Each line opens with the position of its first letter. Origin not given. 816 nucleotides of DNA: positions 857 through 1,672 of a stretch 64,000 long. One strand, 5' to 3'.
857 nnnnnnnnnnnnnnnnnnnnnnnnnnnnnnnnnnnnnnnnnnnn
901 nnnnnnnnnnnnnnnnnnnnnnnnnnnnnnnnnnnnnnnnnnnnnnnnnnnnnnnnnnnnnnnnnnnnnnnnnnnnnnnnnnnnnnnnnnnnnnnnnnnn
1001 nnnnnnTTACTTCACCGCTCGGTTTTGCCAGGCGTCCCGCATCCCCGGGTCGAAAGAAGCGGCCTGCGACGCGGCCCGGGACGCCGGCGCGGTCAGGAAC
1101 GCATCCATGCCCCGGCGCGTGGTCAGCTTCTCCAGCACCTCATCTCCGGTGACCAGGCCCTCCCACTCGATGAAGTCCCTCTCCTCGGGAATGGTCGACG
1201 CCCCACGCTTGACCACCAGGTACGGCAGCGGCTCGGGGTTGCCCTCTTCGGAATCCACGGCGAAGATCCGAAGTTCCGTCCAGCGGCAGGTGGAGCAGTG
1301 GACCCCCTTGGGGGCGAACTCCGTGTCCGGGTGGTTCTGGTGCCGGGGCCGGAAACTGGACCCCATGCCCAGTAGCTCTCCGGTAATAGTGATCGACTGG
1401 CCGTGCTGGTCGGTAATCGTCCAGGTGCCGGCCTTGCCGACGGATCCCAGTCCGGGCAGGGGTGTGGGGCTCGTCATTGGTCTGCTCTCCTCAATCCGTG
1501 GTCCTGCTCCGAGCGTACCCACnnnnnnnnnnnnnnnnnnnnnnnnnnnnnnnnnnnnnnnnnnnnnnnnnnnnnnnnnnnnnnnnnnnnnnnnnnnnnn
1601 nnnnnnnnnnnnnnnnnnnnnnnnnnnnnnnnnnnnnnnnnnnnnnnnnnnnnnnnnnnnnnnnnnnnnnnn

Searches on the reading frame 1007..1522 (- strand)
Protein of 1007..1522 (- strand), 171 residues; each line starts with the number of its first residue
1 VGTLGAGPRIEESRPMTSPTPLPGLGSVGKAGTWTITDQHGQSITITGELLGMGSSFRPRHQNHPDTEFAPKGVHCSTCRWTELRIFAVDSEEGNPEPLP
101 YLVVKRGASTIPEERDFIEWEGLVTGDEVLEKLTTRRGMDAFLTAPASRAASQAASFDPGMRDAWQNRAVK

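Call 38: search_protein_families(library=pfam, proteins=[window:1007-1522:-], max_evalue=0.001)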
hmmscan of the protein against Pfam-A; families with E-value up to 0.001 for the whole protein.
window:1007-1522:- (171 aa): 0 families

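Call 69: find_related_loci(query=window:1007-1519:-, collection=viral_contigs, flank=10000)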
Query window:1007-1519:- (170 aa) in viral_contigs; peptide patterns used: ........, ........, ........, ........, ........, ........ (x = any residue, [..] = any of these).
9 stretches matched a pattern; 5 encode a relative of the query (tblastn E <= 1e-3); 5 distinct loci.
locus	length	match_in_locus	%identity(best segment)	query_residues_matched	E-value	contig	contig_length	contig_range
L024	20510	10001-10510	87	1-170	6e-94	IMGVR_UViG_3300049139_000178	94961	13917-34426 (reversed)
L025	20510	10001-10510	88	1-170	2e-93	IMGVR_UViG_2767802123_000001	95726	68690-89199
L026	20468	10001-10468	84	15-170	2e-90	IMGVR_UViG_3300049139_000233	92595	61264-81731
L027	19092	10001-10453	70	15-169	8e-64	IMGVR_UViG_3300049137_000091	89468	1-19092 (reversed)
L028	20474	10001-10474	71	12-170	3e-73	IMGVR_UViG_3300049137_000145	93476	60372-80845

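Call 72: search_protein_families(library=pfam, proteins=[L024:13138-14331:+, L024:14820-17027:+, L024:14455-15027:+, L024:19453-20115:+, L024:18632-19123:+, L024:18070-18483:+], max_evalue=0.001)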
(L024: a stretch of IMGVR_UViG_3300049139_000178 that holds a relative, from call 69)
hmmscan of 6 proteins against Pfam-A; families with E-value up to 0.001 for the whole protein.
L024:13138-14331:+ (397 aa): 0 families

L024:14820-17027:+ (735 aa): 0 families

L024:14455-15027:+ (190 aa): 0 families

L024:19453-20115:+ (220 aa): 1 family
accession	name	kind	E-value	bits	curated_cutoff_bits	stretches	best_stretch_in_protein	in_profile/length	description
PF11750.13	DUF3307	-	0.00092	19.7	23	0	74-214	2-106/127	Protein of unknown function (DUF3307)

L024:18632-19123:+ (163 aa): 0 families

L024:18070-18483:+ (137 aa): 0 families
